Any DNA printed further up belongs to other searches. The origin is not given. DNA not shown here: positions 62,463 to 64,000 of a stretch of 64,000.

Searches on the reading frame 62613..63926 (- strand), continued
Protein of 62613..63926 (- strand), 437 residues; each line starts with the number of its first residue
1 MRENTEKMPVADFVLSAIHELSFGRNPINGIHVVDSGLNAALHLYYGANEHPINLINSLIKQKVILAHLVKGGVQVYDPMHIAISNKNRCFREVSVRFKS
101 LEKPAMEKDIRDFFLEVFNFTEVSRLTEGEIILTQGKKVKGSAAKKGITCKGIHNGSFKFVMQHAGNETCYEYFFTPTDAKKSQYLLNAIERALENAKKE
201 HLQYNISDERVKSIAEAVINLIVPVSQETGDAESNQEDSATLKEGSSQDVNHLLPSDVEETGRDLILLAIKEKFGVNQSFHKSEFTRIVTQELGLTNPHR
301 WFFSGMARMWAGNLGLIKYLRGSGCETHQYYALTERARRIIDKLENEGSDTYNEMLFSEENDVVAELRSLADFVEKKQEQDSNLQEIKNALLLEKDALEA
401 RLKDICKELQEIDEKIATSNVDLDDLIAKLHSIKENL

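Call 30: list_cluster_members(proteins=[P0019, P0022, P0026, P0029, P0014, P0021, P0023, P0027, P0030, P0005])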
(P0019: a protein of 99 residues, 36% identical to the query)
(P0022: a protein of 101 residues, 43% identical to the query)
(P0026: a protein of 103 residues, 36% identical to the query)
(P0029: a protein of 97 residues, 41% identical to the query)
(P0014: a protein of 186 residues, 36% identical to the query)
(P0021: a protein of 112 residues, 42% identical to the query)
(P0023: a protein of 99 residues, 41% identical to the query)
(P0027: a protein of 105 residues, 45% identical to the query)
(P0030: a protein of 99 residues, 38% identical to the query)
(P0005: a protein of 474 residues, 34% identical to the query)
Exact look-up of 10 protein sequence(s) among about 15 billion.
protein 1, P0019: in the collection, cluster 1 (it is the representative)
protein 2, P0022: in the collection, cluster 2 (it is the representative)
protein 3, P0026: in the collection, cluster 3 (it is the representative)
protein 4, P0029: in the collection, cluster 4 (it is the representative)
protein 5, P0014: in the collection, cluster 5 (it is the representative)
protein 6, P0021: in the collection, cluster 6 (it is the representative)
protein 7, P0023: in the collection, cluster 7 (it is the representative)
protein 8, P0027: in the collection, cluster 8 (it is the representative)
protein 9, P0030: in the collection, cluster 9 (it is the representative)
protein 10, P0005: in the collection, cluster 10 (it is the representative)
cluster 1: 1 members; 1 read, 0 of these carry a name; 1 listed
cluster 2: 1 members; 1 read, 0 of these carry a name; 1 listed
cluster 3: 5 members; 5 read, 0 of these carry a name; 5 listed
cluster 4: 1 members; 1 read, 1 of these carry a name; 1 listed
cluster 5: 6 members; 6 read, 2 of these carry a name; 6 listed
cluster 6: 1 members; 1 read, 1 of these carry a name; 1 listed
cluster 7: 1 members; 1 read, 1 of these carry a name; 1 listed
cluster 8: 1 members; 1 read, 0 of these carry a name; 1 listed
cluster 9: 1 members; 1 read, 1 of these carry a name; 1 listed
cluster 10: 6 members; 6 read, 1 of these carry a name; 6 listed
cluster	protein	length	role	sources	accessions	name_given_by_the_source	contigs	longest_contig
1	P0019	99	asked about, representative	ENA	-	-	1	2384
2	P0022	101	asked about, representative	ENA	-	-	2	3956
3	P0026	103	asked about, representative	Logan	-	-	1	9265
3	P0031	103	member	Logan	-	-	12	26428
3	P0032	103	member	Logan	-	-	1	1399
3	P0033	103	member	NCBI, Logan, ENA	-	-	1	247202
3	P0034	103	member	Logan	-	-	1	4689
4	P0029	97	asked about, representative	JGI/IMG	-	hypothetical protein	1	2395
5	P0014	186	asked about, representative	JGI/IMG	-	predicted membrane protein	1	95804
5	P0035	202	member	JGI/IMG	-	predicted membrane protein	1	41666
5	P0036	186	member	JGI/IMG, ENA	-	-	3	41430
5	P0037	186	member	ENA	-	-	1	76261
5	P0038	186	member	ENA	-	-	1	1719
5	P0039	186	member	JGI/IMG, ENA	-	-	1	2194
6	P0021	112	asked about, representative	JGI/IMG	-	hypothetical protein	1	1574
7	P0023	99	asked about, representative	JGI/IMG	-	hypothetical protein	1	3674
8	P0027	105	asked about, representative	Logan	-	-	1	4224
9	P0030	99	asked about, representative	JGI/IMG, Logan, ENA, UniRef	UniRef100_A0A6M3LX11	Uncharacterized protein n=1 Tax=viral metagenome TaxID=1070528 RepID=A0A6M3LX11_9ZZZZ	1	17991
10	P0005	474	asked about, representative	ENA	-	-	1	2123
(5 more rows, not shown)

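Call 32: find_encoding_contigs(protein=P0007, flank=8000, max_places=2)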
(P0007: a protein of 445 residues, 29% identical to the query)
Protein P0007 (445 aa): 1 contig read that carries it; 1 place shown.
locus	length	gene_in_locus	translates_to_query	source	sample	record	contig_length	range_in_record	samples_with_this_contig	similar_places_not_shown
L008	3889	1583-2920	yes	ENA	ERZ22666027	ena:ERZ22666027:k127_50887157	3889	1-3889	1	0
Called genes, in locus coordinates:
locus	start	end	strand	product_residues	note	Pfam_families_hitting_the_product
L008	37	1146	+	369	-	-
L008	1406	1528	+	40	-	-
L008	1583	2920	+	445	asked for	-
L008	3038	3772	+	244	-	PF00929:RNase_T, PF01612:DNA_pol_A_exo1 (faint), PF20600:ExoX-like_C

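Call 33: find_encoding_contigs(protein=P0010, flank=8000, max_places=2)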
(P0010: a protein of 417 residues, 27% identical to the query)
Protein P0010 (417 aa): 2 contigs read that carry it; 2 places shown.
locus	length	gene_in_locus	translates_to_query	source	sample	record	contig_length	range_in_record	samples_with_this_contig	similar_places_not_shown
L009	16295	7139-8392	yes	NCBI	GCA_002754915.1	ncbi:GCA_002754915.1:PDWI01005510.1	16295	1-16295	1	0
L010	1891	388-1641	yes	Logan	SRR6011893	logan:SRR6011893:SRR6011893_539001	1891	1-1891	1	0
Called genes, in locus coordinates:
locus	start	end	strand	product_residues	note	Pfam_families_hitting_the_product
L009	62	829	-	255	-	PF13098:Thioredoxin_2 (faint), PF01323:DSBA (weak), PF13462:Thioredoxin_4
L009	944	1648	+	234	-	PF00970:FAD_binding_6 (weak), PF00175:NAD_binding_1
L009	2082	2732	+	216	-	-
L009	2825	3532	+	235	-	PF05257:CHAP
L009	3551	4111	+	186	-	-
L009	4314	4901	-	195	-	-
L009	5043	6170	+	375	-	PF01702:TGT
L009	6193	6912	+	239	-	PF02578:Cu-oxidase_4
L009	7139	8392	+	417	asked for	-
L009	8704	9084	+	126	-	-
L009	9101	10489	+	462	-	PF28494:GlyRS_ins_1 (faint), PF00587:tRNA-synt_2b, PF03129:HGTP_anticodon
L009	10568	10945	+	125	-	PF13396:PLDc_N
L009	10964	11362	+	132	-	PF13396:PLDc_N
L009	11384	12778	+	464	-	PF00883:Peptidase_M17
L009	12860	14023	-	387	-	PF12773:DZR (weak)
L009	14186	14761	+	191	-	-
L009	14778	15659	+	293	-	PF01564:Spermine_synth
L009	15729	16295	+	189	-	?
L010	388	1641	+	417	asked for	-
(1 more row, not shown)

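Call 34: find_encoding_contigs(protein=P0015, flank=8000, max_places=2)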
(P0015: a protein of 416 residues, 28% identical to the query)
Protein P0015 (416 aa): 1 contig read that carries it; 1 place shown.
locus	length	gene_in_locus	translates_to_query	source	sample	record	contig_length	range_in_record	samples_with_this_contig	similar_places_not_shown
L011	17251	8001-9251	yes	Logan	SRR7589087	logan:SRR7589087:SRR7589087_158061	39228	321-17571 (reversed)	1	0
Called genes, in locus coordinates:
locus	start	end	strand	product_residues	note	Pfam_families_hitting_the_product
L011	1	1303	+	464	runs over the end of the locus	PF13396:PLDc_N, PF13091:PLDc_2, PF00614:PLDc (weak), PF13091:PLDc_2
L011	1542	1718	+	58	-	-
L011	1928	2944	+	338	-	PF18884:TSP3_bac (faint), PF04203:Sortase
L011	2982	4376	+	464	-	PF07602:DUF1565 (faint), PF05048:NosD, PF13229:Beta_helix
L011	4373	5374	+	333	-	PF01595:CNNM, PF00571:CBS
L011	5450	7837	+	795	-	PF00133:tRNA-synt_1, PF09334:tRNA-synt_1g, PF13603:tRNA-synt_1_2, PF00133:tRNA-synt_1, PF08264:Anticodon_1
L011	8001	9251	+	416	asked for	-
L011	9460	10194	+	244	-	PF00929:RNase_T, PF20600:ExoX-like_C (weak)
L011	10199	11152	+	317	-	-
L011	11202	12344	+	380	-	PF02670:DXP_reductoisom, PF08436:DXP_redisom_C, PF13288:DXPR_C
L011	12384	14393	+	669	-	-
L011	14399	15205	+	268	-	PF01790:LGT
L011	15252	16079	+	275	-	PF01145:Band_7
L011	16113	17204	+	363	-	PF20686:CsoSCA_cat (weak)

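Call 35: predict_structure(alignment_id=A1)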
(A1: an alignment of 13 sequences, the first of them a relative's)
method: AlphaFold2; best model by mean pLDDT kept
length: 437 residues; sequences in the alignment: 13
mean_pLDDT: 81.0   pTM: 0.52
mean pLDDT of the five models: 81.0, 80.7, 80.4, 80.0, 78.8
residues with pLDDT >= 90: 198; 70-90: 153; 50-70: 37; < 50: 49
segments of 3 or more residues with pLDDT < 50: 1-4, 227-257, 349-361
pLDDT, mean of each block of 10 residues (from residue 1): 68 96 89 92 86 92 94 92 90 93 88 92 92 92 79 92 77 87 87 83 75 90 63 33 33 47 89 91 90 77 82 86 64 92 73 39 60 79 88 94 94 92 90 86
secondary structure, 60 per line:
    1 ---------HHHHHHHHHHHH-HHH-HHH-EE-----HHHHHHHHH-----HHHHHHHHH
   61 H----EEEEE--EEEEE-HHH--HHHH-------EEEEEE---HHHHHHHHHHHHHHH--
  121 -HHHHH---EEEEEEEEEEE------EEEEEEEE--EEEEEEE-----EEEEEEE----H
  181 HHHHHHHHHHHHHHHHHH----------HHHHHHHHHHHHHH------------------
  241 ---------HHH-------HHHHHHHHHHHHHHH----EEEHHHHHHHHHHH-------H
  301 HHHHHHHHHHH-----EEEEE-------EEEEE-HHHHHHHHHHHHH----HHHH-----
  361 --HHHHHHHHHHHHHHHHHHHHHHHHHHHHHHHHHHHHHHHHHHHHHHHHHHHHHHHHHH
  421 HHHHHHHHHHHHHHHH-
elements in order: H10-21 H38-46 H52-61 E66-70 E73-77 H84-87 E95-100 H104-118 H122-126 E130-140 E147-154 E157-163 E169-175 H180-198 H209-222 H260-274 E279-281 H282-292 H300-311 E317-321 E329-333 H335-347 H352-355 H363-436

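Call 38: fold_search(model_id=the predicted structure, library=pdb)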
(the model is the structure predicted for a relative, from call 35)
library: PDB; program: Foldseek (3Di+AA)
matches with E <= 10: 1397; with E <= 0.001: 0
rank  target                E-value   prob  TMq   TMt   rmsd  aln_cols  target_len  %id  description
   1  9gc3_A                4.6e-03  0.51  0.15  0.12  35.4       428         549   12  yeast TFIIIC TauB subcomplex bound to a tRNA gene (released 2024-11-27)
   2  5yhy                  1.2e-02  0.99  0.16  0.40  18.7       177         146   15  Structure of Lactococcus lactis ZitR, C30S mutant (released 2017-12-06)
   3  7dvs_A                1.7e-02  1.00  0.17  0.45  11.9       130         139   14  Crystal structure of Apo (heme-free) PefR (released 2021-09-29)
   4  5yi1                  1.9e-02  1.00  0.16  0.44   9.4       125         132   17  Structure of Lactococcus lactis ZitR, C30AH42A mutant in apo form (released 2017-12-06)
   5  8xzu                  2.1e-02  1.00  0.17  0.48  10.2       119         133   16  HosA transcriptional regulator from enteropathogenic Escherichia coli O127:H6 (strain E2348/69) bound with 4-hydroxy ben (released 2024-08-28)
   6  6pco_C                2.2e-02  1.00  0.17  0.49  10.2       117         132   12  Mechanism for regulation of DNA binding of Bordetella bronchiseptica BpsR by 6-hydroxynicotinic acid (released 2019-11-06)
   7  8aga                  2.3e-02  1.00  0.17  0.48   9.7       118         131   15  Structure of p-hydroxy benzoic acid ligand bound HosA transcriptional regulator from enteropathogenic Escherichia coli O (released 2023-08-02)
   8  7dvv_B                2.3e-02  1.00  0.18  0.48  11.8       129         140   14  Heme sensor protein PefR from Streptococcus agalactiae bound to operator DNA (28-mer) (released 2021-09-29)
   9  8pq4                  2.8e-02  1.00  0.17  0.49   9.7       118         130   15  Structure of HosA transcriptional regulator from enteropathogenic Escherichia coli O127:H6 (strain E2348/69) (released 2023-07-19)
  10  6fi9_A                2.8e-02  0.96  0.16  0.39  20.2       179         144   15  Crystal Structure of a zinc-responsive MarR family member, Lactococcus lactis ZitR (released 2019-02-20)
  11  5yi0_A                2.9e-02  0.99  0.16  0.40   9.3       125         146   18  Structure of Lactococcus lactis ZitR, C30AH42A mutant (released 2017-12-06)
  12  4lln_J                3.3e-02  1.00  0.17  0.45  10.8       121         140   12  Crystal structure of S. aureus MepR-DNA complex (released 2014-05-14)
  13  5h3r_B                3.3e-02  1.00  0.18  0.48  10.4       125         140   18  Crystal Structure of mutant MarR C80S from E.coli complexed with operator DNA (released 2017-08-02)
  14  9ha0_B                3.3e-02  1.00  0.16  0.49   7.6       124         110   11  Crystal structure of Cu(II)-bound LmrR_V15Bpy variant BVS (released 2025-03-05)
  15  5jls                  3.3e-02  1.00  0.16  0.45  10.5       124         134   17  Crystal Structure of Adhesin competence repressor (AdcR) from Streptococcus pyogenes (C-terminally His tagged) (released 2017-05-03)
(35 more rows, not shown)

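Call 49: search_protein_families(library=pfam, proteins=[L007:4046-5062:+, L005:7206-7589:+, L009:8704-9084:+], max_evalue=0.01)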
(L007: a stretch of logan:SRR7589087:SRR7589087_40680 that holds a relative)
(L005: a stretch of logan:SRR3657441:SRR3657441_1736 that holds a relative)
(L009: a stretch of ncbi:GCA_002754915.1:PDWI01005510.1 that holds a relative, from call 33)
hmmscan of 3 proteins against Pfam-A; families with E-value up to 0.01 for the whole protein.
L007:4046-5062:+ (338 aa): 0 families

L005:7206-7589:+ (127 aa): 0 families

L009:8704-9084:+ (126 aa): 0 families

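Call 54: search_solved_structures(query=A1, max_evalue=10)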
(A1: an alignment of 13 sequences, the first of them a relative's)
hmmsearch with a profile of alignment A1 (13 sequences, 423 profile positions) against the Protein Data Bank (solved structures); distinct sequences matched with E-value up to 10: 13.
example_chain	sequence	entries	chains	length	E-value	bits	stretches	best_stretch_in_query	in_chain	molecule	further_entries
1qys_A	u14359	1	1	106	0.04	16.2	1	156-222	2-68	TOP7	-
4ky3_A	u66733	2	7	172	0.17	14.1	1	156-224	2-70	designed protein OR327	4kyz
7pwg_k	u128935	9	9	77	0.52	12.6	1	144-197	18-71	Ribosomal L38e | Ribosomal protein L38e | 60S ribosomal protein eL38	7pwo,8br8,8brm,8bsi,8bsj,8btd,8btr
1d7m_A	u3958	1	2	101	0.56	12.4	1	341-421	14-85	CORTEXILLIN I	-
8qox_B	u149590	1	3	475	0.73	12.1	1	314-397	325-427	Conserved membrane protein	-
4ll7_A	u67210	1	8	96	1.1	11.5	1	305-399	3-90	SWI5-dependent HO expression protein 3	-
6yrl_A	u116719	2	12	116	1.3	11.3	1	322-412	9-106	Centriole protein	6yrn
8bd7_L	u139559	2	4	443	1.5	11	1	366-416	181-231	Clusterin-associated protein 1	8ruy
9tlm_A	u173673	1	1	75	2.3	10.4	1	350-414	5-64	Sc-apCC-2-MCL-1-1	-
2zqm_A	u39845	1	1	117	2.5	10.3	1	317-406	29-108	Prefoldin beta subunit 1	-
9tlt_A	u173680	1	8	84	3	10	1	350-422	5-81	Sc-apCC-2-KLHL20-4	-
9e5c_0t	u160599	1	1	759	3.5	9.8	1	338-418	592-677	MOP84A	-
6pfp_A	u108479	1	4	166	3.7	9.8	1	345-419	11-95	Myosin-7 fused to GP7 and EB1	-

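Call 56: find_encoding_contigs(protein=P0030, flank=9000, max_places=2)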
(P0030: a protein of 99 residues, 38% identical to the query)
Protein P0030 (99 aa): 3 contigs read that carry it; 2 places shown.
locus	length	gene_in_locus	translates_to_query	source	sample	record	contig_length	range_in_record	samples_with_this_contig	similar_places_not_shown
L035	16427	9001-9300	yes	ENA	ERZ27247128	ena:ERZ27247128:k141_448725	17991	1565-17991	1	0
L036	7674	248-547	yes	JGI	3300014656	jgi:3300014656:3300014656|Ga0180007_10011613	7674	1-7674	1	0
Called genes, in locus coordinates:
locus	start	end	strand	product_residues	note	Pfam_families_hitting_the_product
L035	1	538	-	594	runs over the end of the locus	-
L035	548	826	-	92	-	-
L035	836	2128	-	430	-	-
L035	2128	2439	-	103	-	-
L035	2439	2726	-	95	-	-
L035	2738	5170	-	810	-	PF14890:Intein_splicing, PF14528:LAGLIDADG_3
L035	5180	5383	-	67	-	-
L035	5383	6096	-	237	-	PF13385:Laminin_G_3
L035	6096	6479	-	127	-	-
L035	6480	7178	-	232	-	-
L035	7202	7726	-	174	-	-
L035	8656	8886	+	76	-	-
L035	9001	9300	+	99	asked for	-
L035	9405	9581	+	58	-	-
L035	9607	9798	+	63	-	-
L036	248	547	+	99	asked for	-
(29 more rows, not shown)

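Call 57: find_encoding_contigs(protein=P0033, flank=6000, max_places=2)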
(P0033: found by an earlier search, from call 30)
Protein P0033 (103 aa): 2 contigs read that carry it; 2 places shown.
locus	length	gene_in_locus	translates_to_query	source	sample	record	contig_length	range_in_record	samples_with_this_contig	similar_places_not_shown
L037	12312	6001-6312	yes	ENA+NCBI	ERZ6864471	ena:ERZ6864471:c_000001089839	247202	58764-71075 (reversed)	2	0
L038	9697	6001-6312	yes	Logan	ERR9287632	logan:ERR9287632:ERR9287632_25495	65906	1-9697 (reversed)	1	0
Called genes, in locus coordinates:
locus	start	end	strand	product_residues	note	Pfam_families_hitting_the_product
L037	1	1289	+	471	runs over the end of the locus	PF03142:Chitin_synth_2 (faint), PF00535:Glycos_transf_2, PF10111:Glyco_tranf_2_2 (faint), PF13641:Glyco_tranf_2_3, PF13632:Glyco_trans_2_3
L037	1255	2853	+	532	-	PF00515:TPR_1 (faint), PF07719:TPR_2 (faint), PF13428:TPR_14 (faint), PF25060:ARM_TT21_2nd (faint), PF14559:TPR_19, PF13432:TPR_16 (weak), PF14559:TPR_19 (weak)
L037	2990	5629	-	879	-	PF00930:DPPIV_N, PF00326:Peptidase_S9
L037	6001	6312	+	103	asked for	-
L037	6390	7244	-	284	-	PF02585:PIG-L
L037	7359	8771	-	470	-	-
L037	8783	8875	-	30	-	-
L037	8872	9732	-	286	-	PF14378:PAP2_3, PF01569:PAP2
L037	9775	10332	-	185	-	PF04055:Radical_SAM (weak)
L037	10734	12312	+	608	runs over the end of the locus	PF00072:Response_reg, PF03544:TonB_C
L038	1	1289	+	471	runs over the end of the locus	PF03142:Chitin_synth_2 (faint), PF00535:Glycos_transf_2, PF10111:Glyco_tranf_2_2 (faint), PF13641:Glyco_tranf_2_3, PF13632:Glyco_trans_2_3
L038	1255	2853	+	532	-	PF00515:TPR_1 (faint), PF07719:TPR_2 (faint), PF13428:TPR_14 (faint), PF25060:ARM_TT21_2nd (faint), PF14559:TPR_19, PF13432:TPR_16 (weak), PF14559:TPR_19 (weak)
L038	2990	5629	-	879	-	PF00930:DPPIV_N, PF00326:Peptidase_S9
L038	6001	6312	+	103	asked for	-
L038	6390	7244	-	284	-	PF02585:PIG-L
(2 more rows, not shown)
